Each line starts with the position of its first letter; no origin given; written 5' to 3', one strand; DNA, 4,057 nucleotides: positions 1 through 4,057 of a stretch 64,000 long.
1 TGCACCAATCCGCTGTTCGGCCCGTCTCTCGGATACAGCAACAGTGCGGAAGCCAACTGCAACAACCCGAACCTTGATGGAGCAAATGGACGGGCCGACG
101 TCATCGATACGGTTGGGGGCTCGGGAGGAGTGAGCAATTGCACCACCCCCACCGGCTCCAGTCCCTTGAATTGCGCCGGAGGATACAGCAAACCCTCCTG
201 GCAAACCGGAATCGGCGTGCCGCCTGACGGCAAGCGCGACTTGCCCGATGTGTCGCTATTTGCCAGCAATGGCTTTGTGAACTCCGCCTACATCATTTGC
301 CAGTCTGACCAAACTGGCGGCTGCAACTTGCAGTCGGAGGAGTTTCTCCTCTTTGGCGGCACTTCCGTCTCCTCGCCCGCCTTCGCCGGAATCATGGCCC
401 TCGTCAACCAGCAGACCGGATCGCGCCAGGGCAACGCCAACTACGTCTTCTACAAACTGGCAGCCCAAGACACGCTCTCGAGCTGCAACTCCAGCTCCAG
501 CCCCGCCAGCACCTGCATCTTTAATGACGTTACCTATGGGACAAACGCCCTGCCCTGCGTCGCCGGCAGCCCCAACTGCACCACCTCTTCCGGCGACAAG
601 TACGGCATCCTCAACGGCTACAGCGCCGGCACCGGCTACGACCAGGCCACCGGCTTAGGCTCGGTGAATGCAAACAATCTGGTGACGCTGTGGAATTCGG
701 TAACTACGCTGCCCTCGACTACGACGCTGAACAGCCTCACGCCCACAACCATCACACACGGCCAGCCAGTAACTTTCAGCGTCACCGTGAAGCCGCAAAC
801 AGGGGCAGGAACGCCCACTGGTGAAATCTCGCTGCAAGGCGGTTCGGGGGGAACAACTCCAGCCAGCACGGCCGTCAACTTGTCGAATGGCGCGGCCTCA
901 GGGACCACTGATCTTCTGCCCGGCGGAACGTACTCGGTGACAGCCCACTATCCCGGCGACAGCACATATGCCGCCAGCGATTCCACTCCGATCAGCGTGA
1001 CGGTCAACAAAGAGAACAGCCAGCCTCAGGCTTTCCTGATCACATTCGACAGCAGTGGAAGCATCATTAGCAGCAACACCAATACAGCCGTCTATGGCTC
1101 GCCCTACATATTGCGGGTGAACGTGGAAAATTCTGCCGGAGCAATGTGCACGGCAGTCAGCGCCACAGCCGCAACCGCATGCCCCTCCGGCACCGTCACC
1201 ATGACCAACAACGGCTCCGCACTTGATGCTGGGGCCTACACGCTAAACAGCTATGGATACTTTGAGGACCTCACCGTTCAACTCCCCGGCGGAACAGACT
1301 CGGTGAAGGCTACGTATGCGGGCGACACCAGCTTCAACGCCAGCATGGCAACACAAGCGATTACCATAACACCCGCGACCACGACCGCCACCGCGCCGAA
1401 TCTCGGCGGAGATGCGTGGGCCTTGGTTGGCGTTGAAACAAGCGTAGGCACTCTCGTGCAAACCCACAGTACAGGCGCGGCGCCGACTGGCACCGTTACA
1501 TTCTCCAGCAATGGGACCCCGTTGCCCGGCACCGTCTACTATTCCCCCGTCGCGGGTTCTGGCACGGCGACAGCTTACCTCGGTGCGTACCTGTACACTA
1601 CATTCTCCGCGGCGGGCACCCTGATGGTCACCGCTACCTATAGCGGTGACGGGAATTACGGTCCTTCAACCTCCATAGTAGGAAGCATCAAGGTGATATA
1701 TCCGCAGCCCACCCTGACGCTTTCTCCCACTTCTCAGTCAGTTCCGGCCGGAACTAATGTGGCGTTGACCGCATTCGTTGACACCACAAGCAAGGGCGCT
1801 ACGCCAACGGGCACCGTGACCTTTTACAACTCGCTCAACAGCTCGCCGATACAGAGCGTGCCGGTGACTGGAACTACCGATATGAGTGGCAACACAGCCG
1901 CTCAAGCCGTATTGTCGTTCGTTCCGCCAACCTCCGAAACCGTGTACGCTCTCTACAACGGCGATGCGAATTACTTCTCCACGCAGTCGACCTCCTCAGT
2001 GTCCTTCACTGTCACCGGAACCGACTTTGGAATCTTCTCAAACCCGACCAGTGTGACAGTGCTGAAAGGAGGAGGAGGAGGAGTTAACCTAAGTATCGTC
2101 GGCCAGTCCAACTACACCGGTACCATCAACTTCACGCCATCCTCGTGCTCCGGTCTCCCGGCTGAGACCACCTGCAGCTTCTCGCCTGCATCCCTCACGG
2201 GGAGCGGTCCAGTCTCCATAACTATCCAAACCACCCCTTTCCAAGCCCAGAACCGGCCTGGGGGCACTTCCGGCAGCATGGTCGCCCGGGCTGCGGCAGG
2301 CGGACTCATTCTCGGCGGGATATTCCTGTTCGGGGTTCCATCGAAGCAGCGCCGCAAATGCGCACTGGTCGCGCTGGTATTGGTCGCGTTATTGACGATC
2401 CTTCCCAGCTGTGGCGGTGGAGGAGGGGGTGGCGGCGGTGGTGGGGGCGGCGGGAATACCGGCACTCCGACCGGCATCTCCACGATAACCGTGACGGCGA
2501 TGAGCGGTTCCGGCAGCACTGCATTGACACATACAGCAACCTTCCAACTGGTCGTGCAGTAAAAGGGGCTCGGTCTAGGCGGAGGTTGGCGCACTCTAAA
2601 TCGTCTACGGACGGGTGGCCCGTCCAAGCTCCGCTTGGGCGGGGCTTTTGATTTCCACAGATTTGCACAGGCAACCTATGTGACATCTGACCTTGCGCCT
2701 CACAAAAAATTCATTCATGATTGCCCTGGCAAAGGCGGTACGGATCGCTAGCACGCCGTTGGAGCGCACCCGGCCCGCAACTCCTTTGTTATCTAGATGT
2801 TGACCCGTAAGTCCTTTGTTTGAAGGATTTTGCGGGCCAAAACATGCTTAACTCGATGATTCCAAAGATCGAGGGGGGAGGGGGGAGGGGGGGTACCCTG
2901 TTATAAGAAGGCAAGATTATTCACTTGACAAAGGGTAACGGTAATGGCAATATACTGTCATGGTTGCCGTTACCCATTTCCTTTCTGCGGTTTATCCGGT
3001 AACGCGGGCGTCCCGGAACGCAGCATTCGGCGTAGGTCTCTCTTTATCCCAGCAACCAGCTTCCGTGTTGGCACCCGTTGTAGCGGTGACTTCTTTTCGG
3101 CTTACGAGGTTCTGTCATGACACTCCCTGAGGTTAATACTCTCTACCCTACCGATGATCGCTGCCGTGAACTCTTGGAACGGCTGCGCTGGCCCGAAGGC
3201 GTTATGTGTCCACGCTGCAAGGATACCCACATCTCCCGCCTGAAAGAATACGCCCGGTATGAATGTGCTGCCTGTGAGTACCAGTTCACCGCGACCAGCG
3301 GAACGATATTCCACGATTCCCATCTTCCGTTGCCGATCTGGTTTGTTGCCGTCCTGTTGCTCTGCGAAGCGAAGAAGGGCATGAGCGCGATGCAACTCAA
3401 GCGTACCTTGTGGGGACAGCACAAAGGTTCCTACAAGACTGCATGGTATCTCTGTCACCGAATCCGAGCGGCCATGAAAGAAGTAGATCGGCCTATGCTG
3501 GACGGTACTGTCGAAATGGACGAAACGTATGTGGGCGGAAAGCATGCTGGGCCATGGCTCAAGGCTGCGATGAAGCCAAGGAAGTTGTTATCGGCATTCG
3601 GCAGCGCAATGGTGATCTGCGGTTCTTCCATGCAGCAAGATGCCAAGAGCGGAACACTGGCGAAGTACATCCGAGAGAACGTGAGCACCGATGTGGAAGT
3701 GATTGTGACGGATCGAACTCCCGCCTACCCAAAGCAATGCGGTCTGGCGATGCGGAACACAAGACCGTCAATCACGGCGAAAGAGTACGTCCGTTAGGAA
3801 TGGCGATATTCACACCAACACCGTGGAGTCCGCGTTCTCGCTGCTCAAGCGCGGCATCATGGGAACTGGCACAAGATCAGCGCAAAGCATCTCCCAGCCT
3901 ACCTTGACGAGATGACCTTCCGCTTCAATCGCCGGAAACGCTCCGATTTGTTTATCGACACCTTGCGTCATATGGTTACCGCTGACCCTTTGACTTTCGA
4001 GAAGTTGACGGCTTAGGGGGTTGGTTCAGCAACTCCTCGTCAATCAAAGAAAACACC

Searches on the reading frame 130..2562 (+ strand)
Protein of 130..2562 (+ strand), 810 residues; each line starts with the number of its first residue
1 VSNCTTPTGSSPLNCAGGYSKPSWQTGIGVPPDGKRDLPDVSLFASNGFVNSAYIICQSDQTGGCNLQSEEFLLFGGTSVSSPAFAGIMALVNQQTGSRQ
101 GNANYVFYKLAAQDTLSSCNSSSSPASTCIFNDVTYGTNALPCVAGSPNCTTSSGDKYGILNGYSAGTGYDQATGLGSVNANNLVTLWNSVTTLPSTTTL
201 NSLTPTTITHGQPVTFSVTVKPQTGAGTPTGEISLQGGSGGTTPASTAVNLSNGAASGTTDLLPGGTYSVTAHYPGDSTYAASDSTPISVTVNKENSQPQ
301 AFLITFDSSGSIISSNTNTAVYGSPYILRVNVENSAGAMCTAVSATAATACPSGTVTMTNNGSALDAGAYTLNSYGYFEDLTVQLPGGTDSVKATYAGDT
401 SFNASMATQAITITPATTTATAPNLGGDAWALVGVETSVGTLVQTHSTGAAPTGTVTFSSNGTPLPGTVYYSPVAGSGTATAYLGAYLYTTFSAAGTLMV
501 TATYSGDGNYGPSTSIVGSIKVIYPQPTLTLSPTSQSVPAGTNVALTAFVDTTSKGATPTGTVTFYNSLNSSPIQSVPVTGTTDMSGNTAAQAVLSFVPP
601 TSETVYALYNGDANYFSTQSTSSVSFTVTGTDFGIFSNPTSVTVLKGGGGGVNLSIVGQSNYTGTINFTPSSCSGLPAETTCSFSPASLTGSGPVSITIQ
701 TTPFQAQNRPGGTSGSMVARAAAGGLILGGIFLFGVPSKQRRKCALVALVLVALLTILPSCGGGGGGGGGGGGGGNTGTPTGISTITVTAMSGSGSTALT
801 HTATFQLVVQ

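Call 97: search_protein_families(library=ncbifam, proteins=[window:130-2562:+], max_evalue=0.001)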
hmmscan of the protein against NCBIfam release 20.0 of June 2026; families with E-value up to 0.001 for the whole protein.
window:130-2562:+ (810 aa): 1 family
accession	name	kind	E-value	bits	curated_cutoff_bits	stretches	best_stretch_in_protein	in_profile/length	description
NF058595.1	invert_tail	domain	1.8e-17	63.7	37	1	695-810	3-113/113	lipo-invert putative C-terminal anchoring domain-containing protein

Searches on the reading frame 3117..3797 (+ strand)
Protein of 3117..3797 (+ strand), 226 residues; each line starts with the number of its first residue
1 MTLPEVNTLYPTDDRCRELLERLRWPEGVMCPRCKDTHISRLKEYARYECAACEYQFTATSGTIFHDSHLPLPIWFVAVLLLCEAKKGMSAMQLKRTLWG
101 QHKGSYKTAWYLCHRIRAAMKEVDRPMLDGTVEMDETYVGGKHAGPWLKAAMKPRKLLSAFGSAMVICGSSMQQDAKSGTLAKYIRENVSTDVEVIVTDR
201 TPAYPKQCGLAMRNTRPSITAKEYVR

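Call 4: search_protein_families(library=pfam, proteins=[window:3117-3797:+], max_evalue=10)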
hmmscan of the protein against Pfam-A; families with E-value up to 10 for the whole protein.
window:3117-3797:+ (226 aa): 11 families
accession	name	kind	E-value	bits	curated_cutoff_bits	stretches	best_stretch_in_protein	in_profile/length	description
PF12760.12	Zn_ribbon_IS1595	-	1e-12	48.2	25.4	1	11-56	1-46/46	Transposase zinc-ribbon domain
PF12762.13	DDE_Tnp_IS1595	-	0.0021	18.5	27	1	127-204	1-88/153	ISXO2-like transposase domain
PF22191.2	IBR_1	-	0.02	15.2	27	1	27-57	2-31/47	IBR domain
PF22910.1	EDR4-like_1st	-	0.054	13.6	27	1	29-54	5-29/34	Enhanced disease resistance 4-like, N-terminal domain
PF09723.15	Zn_ribbon_8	-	0.1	13.1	34.4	1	21-42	16-40/41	Zinc ribbon domain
PF02150.21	Zn_ribbon_RPB9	-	0.17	12.2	25.2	1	31-59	4-33/36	RNA polymerases M/15 Kd subunit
PF14353.12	CpXC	-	0.25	11.8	25.4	1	44-80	34-70/121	CpXC protein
PF23451.1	Zn_ribbon_PaaD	-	0.27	11.4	27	1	26-52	12-44/53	PaaD zinc beta ribbon domain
PF23455.1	DUF7129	-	0.57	10.4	30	1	44-61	8-25/45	Domain of unknown function (DUF7129)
PF24458.1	DUF7573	-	0.77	10.2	30.2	1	24-53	6-36/39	Domain of unknown function (DUF7573)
PF23550.1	zf_Tbcl_Rhp7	-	1.4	8.9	27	1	49-61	6-18/39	DNA repair protein rhp7 treble clef domain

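Call 5: search_protein_families(library=ncbifam, proteins=[window:3117-3797:+], max_evalue=10)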
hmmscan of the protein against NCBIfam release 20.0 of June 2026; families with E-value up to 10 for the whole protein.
window:3117-3797:+ (226 aa): 9 families
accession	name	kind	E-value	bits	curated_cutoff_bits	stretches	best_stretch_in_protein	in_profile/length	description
NF033547.1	transpos_IS1595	equivalog_domain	3.9e-25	89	75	1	68-206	2-148/215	IS1595 family transposase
NF033558.1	transpos_IS1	equivalog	4.6e-05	23.4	100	1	31-207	1-166/199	IS1 family transposase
NF050000.1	IS1_IS1595_Zn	domain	0.0032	18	28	1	31-60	1-34/34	IS1/IS1595 family N-terminal zinc-binding domain-containing protein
NF003058.0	PRK03976.1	equivalog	0.0094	15.9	87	1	30-60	38-67/91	50S ribosomal protein L37ae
NF048018.1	IS256_N_4Cys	domain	0.041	14.5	27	1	31-57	2-31/31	transposase-like zinc-binding domain-containing protein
NF033587.1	transpos_IS6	equivalog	0.042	13.6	125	1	67-208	3-140/202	IS6 family transposase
NF048019.1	IS256_Zn_var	equivalog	0.24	10.6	150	1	40-62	12-34/304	IS256 family transposase, variant Zn-binding type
TIGR02605.1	CxxC_CxxC_SSSS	subfamily_domain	1.4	9.1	31.3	0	48-59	6-17/52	FmdB family zinc ribbon protein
NF033497.1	rubre_like_arch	subfamily_domain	2.2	8.1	32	0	48-60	1-13/34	rubrerythrin-like domain-containing protein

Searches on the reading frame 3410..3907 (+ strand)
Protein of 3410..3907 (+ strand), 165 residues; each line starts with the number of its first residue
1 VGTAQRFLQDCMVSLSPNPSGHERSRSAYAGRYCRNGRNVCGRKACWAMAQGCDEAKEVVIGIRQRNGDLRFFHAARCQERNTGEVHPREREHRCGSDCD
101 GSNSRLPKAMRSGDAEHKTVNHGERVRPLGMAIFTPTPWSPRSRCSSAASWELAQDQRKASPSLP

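Call 4: search_protein_families(library=pfam, proteins=[window:3410-3907:+], max_evalue=10)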
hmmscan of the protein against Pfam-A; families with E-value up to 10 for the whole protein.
window:3410-3907:+ (165 aa): 1 family
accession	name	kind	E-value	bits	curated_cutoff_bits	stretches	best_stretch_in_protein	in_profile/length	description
PF12762.13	DDE_Tnp_IS1595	-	0.23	11.9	27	1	50-90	33-70/153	ISXO2-like transposase domain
